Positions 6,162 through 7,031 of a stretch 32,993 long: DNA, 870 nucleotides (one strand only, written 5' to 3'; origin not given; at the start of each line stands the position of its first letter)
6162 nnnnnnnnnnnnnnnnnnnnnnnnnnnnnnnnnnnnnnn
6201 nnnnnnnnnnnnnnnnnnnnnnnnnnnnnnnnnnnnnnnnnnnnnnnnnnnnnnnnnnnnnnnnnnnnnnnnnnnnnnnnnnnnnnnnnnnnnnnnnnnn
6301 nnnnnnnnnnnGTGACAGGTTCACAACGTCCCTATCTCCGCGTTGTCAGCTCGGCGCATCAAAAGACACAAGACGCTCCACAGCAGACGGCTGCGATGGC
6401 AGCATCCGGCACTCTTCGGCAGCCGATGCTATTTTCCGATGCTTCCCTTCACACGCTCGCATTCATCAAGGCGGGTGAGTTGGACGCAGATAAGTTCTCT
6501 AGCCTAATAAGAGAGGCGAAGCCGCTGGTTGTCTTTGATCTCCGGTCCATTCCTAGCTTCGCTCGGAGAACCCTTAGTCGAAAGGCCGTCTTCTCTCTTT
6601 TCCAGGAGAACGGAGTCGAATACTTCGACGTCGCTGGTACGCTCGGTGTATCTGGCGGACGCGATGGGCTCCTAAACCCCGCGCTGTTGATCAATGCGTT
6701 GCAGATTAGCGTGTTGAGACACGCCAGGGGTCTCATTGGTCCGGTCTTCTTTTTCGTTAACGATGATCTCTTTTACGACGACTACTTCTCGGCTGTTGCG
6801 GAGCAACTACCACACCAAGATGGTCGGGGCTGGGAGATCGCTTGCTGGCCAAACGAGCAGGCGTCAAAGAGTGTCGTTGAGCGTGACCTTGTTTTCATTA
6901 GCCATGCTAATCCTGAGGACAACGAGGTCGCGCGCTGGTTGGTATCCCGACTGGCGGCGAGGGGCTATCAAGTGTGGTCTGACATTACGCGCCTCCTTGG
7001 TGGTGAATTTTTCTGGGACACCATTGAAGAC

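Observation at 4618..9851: Kinase-like/cytidine-deaminase gene translationally coupled to a TIR-APAZ-pAgo fusion: candidate pAgo system with two nucleotide-pool effectors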

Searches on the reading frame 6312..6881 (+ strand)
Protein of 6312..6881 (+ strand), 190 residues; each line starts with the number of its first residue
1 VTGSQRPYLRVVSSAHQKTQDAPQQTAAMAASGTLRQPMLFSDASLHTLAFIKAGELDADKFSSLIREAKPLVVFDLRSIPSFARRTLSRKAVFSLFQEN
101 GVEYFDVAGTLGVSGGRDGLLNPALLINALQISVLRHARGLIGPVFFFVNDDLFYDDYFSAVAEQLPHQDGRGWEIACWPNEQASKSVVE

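Call 37: find_homologous_proteins(query=window:6312-6881:+, max_evalue=0.001)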
Query window:6312-6881:+ (190 aa): 4 proteins with E <= 0.001 among 384 candidates.
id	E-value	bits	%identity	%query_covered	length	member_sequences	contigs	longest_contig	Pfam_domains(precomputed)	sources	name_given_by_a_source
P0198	4.8e-71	256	66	94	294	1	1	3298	PF13676.12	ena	-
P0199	3.6e-69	250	62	97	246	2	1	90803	PF13676.12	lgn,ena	-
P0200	6.6e-59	217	63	77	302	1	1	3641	PF13676.12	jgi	jgi:hypothetical protein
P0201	1.4e-34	137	37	98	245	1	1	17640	PF13676.12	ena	-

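Call 47: search_protein_representatives(protein=window:6312-6881:+)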
Query: 190 residues. Proteins with E-value up to 0.001 (for the whole library): 215; up to 1e-10: 55; up to 1e-30: 5. The best 150 are listed.
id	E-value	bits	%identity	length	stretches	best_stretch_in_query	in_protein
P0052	4.3e-39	150.5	49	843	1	39-185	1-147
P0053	1.2e-36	142.6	43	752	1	7-186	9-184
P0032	1.3e-35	139.2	42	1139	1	6-181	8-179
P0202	1.3e-35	139.2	40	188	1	9-188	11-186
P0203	2.5e-35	138.2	42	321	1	5-182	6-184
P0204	3.1e-28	115.2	41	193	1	7-181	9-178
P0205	1.0e-21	93.9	34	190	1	7-181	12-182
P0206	2.9e-20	89.2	36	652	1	37-184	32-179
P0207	3.3e-20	89.0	37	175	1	33-177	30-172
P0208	3.9e-20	88.8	40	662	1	37-180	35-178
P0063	9.3e-20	87.5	35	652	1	7-181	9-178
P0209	5.0e-19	85.1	34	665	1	36-181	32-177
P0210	5.2e-19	85.1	36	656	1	36-187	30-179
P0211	5.3e-19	85.1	34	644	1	25-181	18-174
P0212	1.6e-18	83.5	36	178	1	37-183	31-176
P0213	1.7e-18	83.4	37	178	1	6-176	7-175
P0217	4.2e-17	78.9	32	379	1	4-180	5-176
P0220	4.4e-16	75.6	35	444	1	48-186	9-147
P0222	6.8e-15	71.7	27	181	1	6-182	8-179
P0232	1.0e-13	67.9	36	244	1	8-176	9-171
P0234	7.4e-13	65.0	28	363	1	24-180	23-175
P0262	1.2e-09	54.5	26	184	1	36-176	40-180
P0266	2.6e-09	53.5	30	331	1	38-178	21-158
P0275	3.8e-08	49.7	30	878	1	27-154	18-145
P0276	4.0e-08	49.6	30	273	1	37-178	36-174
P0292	1.8e-07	47.5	25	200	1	8-180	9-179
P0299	2.5e-07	47.0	37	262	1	48-131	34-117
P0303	3.2e-07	46.7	25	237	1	38-180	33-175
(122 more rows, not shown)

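Call 50: search_protein_families(library=pfam, alignment_id=A2, max_evalue=1)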
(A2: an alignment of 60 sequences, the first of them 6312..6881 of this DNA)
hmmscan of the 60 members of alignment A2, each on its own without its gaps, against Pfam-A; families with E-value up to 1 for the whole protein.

A. member 1, window:6312-6881:+ (190 aa): 0 families

B. families by the number of members that match (of 60 scanned): 11 families
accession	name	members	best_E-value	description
PF04343.18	DUF488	8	0.0082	Domain of unknown function DUF488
PF21686.3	LigD_Prim-Pol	2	0.036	LigD, primase-polymerase domain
PF20432.4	Xre-like-HTH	1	0.0004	Antitoxin Xre-like helix-turn-helix domain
PF13191.12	AAA_16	1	0.0068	AAA ATPase domain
PF13032.11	RNaseH_pPIWI_RE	1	0.021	RNaseH domain of pPIWI_RE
PF15453.11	Pilt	1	0.15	Protein incorporated later into Tight Junctions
PF11865.14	mTOR_dom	1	0.16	Serine/threonine-protein kinase mTOR domain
PF06007.16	PhnJ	1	0.16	Phosphonate metabolism protein PhnJ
PF06216.16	RTBV_P46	1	0.23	Rice tungro bacilliform virus P46 protein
PF03822.20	NAF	1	0.25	NAF domain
PF22707.2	S1CSD-TOTE-2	1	0.27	S1/CSD-like domain 2 of the TOTE conflict systems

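Call 56: find_encoding_contigs(protein=P0204, flank=5000, max_places=2)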
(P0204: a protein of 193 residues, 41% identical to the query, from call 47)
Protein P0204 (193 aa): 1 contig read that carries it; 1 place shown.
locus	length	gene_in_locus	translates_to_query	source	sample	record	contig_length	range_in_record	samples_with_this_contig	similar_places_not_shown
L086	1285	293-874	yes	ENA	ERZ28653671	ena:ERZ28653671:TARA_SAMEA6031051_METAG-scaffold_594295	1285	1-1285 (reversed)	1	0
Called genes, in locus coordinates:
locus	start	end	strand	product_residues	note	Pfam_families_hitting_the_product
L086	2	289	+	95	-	?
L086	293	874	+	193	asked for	-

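Call 57: find_encoding_contigs(protein=P0213, flank=5000, max_places=2)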
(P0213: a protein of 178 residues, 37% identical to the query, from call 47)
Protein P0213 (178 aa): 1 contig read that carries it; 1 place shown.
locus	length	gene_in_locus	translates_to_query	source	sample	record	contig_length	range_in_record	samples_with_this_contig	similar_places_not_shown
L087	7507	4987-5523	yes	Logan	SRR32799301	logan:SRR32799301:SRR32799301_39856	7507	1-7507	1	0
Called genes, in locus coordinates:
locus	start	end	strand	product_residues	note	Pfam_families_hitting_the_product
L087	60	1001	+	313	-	PF13011:LZ_Tnp_IS481 (faint), PF13551:HTH_29, PF13384:HTH_23 (weak), PF13518:HTH_28, PF13565:HTH_32, PF00665:rve, PF13683:rve_3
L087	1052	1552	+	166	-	PF14025:DUF4241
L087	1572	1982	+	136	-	-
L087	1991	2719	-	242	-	-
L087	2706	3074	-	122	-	-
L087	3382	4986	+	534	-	PF00383:dCMP_cyt_deam_1, PF14437:MafB19-deam (weak)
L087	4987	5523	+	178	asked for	-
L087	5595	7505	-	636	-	?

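Call 59: search_dna_similar(query=window:6312-6881:+, collection=plasmids, mode=protein, max_rows=40, max_evalue=0.001)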
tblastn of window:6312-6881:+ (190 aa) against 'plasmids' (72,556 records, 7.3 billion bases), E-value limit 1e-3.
Records with a match: 1; places in all: 1; records where one place covers at least 80% of the query: 1.
Best place of each record, by identity: <60% 1.
By first word of the organism name: Rhizobium 1.
By predicted mobility (MOB-suite, as given by PLSDB): conjugative 1.
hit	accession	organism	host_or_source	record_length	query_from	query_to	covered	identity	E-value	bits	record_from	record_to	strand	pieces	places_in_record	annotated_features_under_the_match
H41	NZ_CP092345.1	Rhizobium gallicum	Phaseolus vulgaris,Cell culture,nodule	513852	8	186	94%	34.6%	3e-26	111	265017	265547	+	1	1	toll/interleukin-1 receptor domain-containing protein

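Call 66: predict_structure(alignment_id=A2)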
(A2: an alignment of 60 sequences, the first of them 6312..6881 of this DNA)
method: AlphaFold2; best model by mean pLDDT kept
length: 190 residues; sequences in the alignment: 60
mean_pLDDT: 82.9   pTM: 0.72
mean pLDDT of the five models: 82.9, 82.4, 82.3, 82.1, 80.6
residues with pLDDT >= 90: 115; 70-90: 25; 50-70: 37; < 50: 13
segments of 3 or more residues with pLDDT < 50: 185-190
pLDDT, mean of each block of 10 residues (from residue 1): 65 63 54 54 80 93 95 96 83 97 96 94 96 88 95 93 95 92 48
secondary structure, 60 per line:
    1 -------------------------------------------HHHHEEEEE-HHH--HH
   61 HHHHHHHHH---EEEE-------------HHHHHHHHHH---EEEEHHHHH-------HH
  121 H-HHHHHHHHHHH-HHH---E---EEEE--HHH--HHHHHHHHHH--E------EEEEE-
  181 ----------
elements in order: H44-47 E48-52 H59-69 E73-76 H90-99 E103-106 H107-111 H123-133 E145-148 H156-165 E175-179

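Call 70: fold_search(model_id=the predicted structure, library=pdb)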
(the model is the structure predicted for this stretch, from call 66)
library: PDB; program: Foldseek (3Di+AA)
matches with E <= 10: 830; with E <= 0.001: 0
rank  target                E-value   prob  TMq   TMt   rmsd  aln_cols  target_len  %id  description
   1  7ltr_A                4.0e-02  0.66  0.32  0.25   6.4       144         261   14  Structure of the heteromeric complex between the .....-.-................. (SonM) and a truncated construct of the RiP (released 2021-09-29)
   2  7twk_D                4.3e-02  0.85  0.37  0.21   5.7       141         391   13  Structure of a borosin methyltransferase from Mycena rosella with native peptide (MroMA1) in complex with SAH (released 2022-11-02)
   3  9chk_A                4.6e-02  0.82  0.36  0.28   5.9       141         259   13  Structure of the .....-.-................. (SonM) and RiPP precursor (SonA-Y62A) heteromeric complex (bound to SAM) (released 2025-01-29)
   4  7twk_B                5.9e-02  0.77  0.36  0.20   5.6       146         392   16  Structure of a borosin methyltransferase from Mycena rosella with native peptide (MroMA1) in complex with SAH (released 2022-11-02)
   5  9ch7_G                6.3e-02  0.69  0.35  0.28   6.1       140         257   13  Structure of the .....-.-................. (SonM) and RiPP precursor (SonA-Y62A) heteromeric complex (bound to SAH - s (released 2025-01-29)
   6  7ltf_A                6.3e-02  0.66  0.34  0.27   6.1       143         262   14  Structure of the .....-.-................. (SonM mutant Y58F) and RiPP precursor (SonA) heteromeric complex (no cofact (released 2021-09-29)
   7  5gad_i                6.3e-02  0.54  0.30  0.16   7.0       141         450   12  RNC-SRP-SR complex early state (released 2016-01-27)
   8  6qzz_A                6.7e-02  0.75  0.36  0.21   5.9       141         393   11  full length OphA V404E in complex with SAH (released 2020-04-01)
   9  9ch7_A                7.2e-02  0.69  0.35  0.28   6.1       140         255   14  Structure of the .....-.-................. (SonM) and RiPP precursor (SonA-Y62A) heteromeric complex (bound to SAH - s (released 2025-01-29)
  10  8to0_Fx               7.7e-02  0.72  0.30  0.31   5.9       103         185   14  48-nm repeating structure of doublets from mouse sperm flagella (released 2023-11-01)
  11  6mjf_A                8.2e-02  0.75  0.36  0.22   5.8       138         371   10  Catalytic Domain of dbOphMA (released 2018-10-03)
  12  3gxh_B                9.3e-02  0.57  0.31  0.37   6.8       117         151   18  Crystal structure of Putative phosphatase (DUF442) (YP_001181608.1) from SHEWANELLA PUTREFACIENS CN-32 at 1.40 A resol (released 2009-04-21)
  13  7twm_C                1.1e-01  0.75  0.39  0.23   5.3       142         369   15  Structure of a borosin methyltransferase from Mycena rosella with peptide CspL(MroMCspL) in complex with SAH (released 2022-11-02)
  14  7twm_D                1.1e-01  0.63  0.35  0.20   6.0       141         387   12  Structure of a borosin methyltransferase from Mycena rosella with peptide CspL(MroMCspL) in complex with SAH (released 2022-11-02)
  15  6byf_F                1.1e-01  0.47  0.31  0.35   8.8       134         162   13  Crystal structure of the core catalytic domain of PP-IP phosphatase SIW14 from S. cerevisiae in complex with citrate (released 2018-03-21)
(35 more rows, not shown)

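Call 71: fold_search(model_id=the predicted structure, library=viral)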
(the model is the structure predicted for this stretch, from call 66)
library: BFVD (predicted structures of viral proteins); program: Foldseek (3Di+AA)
matches with E <= 10: 225; with E <= 0.001: 0
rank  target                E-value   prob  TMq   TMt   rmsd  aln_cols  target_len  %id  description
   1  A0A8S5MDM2            8.2e-02  0.15  0.23  0.13  10.6       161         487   17  Chromatin remodeling complex ATPase [Siphoviridae sp. ctYh54]
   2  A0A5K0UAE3            1.4e-01  0.28  0.28  0.27   8.4       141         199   11  Dual specificity protein phosphatase 9 [Yasminevirus sp. GU-2018]
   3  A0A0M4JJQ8            2.0e-01  0.20  0.30  0.26  21.3       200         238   13  (no name in the UniProt tables at hand)
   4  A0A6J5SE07            2.3e-01  0.12  0.22  0.08  12.9       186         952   12  Tip attachment protein J central straight fiber domain-containing protein [uncultured Caudovirales phage]
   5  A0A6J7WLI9            2.3e-01  0.09  0.21  0.12  16.2       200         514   11  Phage-like element PBSX protein, XkdF [uncultured Caudovirales phage]
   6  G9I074                2.5e-01  0.25  0.31  0.42   7.5       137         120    5  Uncharacterized protein [Helicoverpa zea nudivirus 2]
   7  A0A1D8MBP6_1          2.6e-01  0.25  0.27  0.06   7.0       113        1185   15  Polyprotein (Fragment) [Ceratobasidium endornavirus H]
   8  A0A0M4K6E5            2.6e-01  0.16  0.28  0.21  15.0       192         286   12  (no name in the UniProt tables at hand)
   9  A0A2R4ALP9            3.0e-01  0.18  0.29  0.34   7.8       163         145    9  Putative PhoH-like protein [Aeromonas phage AhSzq-1]
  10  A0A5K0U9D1            3.0e-01  0.10  0.23  0.23  10.5       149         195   11  Dual specificity phosphatase domain protein [Yasminevirus sp. GU-2018]
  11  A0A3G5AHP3            3.7e-01  0.11  0.16  0.08  15.4       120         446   14  Methyltransferase type 11 domain-containing protein [Sylvanvirus sp.]
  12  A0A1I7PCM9            4.4e-01  0.05  0.17  0.20  13.8       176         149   16  VP3 (Fragment) [Kadipiro virus]
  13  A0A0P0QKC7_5          4.7e-01  0.25  0.36  0.07   5.9       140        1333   12  (no name in the UniProt tables at hand)
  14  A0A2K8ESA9            4.7e-01  0.11  0.23  0.15   7.1       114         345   12  Lysophospholipid acetyltransferase [Heliothis virescens ascovirus 3h]
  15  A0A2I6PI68            4.7e-01  0.05  0.21  0.09  14.7       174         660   13  DNA helicase [Pseudomonas phage PMBT14]
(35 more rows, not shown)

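Call 77: search_protein_families(library=padloc, alignment_id=A2, max_evalue=0.01)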
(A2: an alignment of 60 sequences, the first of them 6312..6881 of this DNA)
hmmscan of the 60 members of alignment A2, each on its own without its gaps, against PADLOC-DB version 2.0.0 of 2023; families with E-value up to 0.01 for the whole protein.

A. member 1, window:6312-6881:+ (190 aa): 0 families

B. families by the number of members that match (of 60 scanned): 2 families
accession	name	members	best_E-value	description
PDLC04657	PDC-M45B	3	0.00045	-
PDLC02429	RNaseH_pPIWI_RE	1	0.0058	-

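Call 78: search_protein_families(library=ncbifam, alignment_id=A2, max_evalue=0.01)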
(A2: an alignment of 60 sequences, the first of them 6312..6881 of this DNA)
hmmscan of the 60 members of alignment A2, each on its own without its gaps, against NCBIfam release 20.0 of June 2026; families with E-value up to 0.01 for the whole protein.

A. member 1, window:6312-6881:+ (190 aa): 0 families

B. families by the number of members that match (of 60 scanned): 1 family
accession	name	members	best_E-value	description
TIGR03250.1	PhnAcAld_DH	1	0.009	phosphonoacetaldehyde dehydrogenase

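Call 83: find_encoding_contigs(protein=P0222, flank=4000, max_places=2)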
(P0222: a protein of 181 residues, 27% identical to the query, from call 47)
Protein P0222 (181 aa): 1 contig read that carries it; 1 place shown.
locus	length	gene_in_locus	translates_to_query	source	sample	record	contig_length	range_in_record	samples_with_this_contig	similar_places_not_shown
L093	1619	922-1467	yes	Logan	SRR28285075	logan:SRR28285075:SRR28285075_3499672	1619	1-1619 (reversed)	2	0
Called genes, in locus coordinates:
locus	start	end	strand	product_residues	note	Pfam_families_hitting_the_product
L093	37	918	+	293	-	PF00383:dCMP_cyt_deam_1, PF14437:MafB19-deam, PF14439:Bd3614-deam (faint)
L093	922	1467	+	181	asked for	-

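Call 84: find_encoding_contigs(protein=P0262, flank=4000, max_places=2)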
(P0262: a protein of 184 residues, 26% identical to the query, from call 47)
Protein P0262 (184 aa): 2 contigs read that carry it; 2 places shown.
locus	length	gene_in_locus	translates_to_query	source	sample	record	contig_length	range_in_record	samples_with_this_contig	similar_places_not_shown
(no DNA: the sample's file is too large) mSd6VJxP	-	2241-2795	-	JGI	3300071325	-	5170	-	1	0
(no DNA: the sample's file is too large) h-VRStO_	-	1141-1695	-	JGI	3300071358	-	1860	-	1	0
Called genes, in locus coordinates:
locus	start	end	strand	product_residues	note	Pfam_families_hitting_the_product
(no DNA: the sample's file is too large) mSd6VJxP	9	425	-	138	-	PF08753:NikR_C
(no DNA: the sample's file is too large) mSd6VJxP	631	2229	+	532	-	PF00383:dCMP_cyt_deam_1, PF14437:MafB19-deam, PF14439:Bd3614-deam (faint)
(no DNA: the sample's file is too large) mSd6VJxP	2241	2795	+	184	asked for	-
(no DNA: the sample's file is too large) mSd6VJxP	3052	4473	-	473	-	PF00089:Trypsin, PF13365:Trypsin_2, PF00595:PDZ (weak), PF13180:PDZ_2, PF17820:PDZ_6, PF00595:PDZ (weak), PF17820:PDZ_6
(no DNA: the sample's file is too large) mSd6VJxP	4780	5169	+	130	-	?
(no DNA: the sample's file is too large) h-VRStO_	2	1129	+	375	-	PF00383:dCMP_cyt_deam_1, PF14437:MafB19-deam, PF14439:Bd3614-deam (faint)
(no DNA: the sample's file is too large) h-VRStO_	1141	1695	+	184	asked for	-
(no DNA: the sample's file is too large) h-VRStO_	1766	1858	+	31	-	?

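Call 85: find_encoding_contigs(protein=P0275, flank=4000, max_places=2)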
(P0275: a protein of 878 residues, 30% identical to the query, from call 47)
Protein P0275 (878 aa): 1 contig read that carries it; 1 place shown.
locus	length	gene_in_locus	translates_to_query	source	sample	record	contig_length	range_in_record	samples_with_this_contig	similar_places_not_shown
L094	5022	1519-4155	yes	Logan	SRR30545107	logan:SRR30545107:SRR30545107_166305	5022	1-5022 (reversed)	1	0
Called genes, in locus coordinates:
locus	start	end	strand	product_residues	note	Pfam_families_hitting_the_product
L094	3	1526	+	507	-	?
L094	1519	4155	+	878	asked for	PF00583:Acetyltransf_1 (weak), PF13508:Acetyltransf_7 (weak), PF13673:Acetyltransf_10, PF13470:PIN_3 (weak)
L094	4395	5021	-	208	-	?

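Call 86: find_encoding_contigs(protein=P0292, flank=4000, max_places=2)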
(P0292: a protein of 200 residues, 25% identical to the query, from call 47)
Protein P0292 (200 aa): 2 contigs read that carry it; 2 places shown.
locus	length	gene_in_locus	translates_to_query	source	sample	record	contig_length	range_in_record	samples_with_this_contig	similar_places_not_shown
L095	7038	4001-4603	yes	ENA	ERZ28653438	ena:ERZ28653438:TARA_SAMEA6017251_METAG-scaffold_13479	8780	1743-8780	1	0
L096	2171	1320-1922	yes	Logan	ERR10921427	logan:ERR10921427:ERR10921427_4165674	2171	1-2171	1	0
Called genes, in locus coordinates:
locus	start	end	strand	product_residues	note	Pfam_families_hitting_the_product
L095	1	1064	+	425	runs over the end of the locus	-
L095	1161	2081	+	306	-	PF17773:UPF0176_N, PF00581:Rhodanese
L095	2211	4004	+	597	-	PF00383:dCMP_cyt_deam_1, PF14437:MafB19-deam (weak)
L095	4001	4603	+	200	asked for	-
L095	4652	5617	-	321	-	-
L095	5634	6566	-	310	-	-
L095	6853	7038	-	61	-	?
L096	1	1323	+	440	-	?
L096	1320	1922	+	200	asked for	-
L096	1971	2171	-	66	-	?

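Call 88: search_protein_families(library=pfam, proteins=[P0275, P0217, P0220, P0234, P0266, P0203, P0232, P0276, P0299, P0303], max_evalue=0.01)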
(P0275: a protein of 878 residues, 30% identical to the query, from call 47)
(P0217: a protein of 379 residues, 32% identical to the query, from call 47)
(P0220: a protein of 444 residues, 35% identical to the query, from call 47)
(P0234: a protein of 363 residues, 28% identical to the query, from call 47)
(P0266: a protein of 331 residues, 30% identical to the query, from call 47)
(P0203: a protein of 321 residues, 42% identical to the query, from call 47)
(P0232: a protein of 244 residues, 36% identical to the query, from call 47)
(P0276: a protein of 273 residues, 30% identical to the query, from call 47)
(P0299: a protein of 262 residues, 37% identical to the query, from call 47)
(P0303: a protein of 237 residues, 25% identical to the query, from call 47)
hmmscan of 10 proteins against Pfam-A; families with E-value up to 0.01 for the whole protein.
P0275 (878 aa): 5 families
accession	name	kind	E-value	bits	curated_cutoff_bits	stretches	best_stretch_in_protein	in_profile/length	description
PF13673.13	Acetyltransf_10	-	2.1e-07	31.4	23.6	1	237-330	28-119/128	Acetyltransferase (GNAT) domain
PF13508.13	Acetyltransf_7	-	5.9e-07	30.2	27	1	240-318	3-83/84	Acetyltransferase (GNAT) domain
PF00583.31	Acetyltransf_1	-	1e-06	29.4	20.7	1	238-317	31-116/116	Acetyltransferase (GNAT) family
PF13470.12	PIN_3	-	3.8e-06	28.1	27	1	359-477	2-114/115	PIN domain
PF14542.12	Acetyltransf_CG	-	0.0085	16.6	30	0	249-288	9-49/80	GCN5-related N-acetyl-transferase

P0217 (379 aa): 2 families
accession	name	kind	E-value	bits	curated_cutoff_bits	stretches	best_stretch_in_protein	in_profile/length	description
PF13676.11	TIR_2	-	4.5e-19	69.6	28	1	191-316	1-121/122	TIR domain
PF01582.25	TIR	-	0.00043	20.6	21.3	1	191-290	4-101/179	TIR domain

P0220 (444 aa): 2 families
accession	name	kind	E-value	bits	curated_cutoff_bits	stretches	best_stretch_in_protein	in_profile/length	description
PF13676.11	TIR_2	-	1.8e-19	70.8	28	1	163-289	1-122/122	TIR domain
PF01582.25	TIR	-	0.00015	22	21.3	1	162-260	3-99/179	TIR domain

P0234 (363 aa): 2 families
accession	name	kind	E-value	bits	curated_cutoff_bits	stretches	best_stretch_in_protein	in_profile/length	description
PF13676.11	TIR_2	-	6.1e-21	75.6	28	1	191-317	1-122/122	TIR domain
PF01582.25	TIR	-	0.0016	18.7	21.3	1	191-287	4-100/179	TIR domain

P0266 (331 aa): 1 family
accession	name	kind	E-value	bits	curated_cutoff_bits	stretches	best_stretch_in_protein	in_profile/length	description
PF13384.12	HTH_23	-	0.0034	17.6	24.6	0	71-99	5-32/50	Homeodomain-like domain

P0203 (321 aa): 2 families
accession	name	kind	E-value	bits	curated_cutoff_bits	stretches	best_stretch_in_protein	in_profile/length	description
PF13676.11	TIR_2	-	1.9e-19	70.8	28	1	195-310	1-109/122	TIR domain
PF01582.25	TIR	-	0.0044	17.3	21.3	1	196-289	5-96/179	TIR domain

P0232 (244 aa): 1 family
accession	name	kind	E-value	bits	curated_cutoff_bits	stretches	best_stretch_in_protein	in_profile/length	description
PF13676.11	TIR_2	-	4.8e-08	34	28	1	204-244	1-40/122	TIR domain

P0276 (273 aa): 1 family
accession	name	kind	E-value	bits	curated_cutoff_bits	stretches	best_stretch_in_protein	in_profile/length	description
PF13676.11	TIR_2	-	1.7e-13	51.6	28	1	192-270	1-77/122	TIR domain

P0299 (262 aa): 0 families

P0303 (237 aa): 1 family
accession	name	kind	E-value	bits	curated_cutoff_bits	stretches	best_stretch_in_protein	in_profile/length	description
PF13676.11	TIR_2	-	6.3e-05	23.9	28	1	189-217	1-28/122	TIR domain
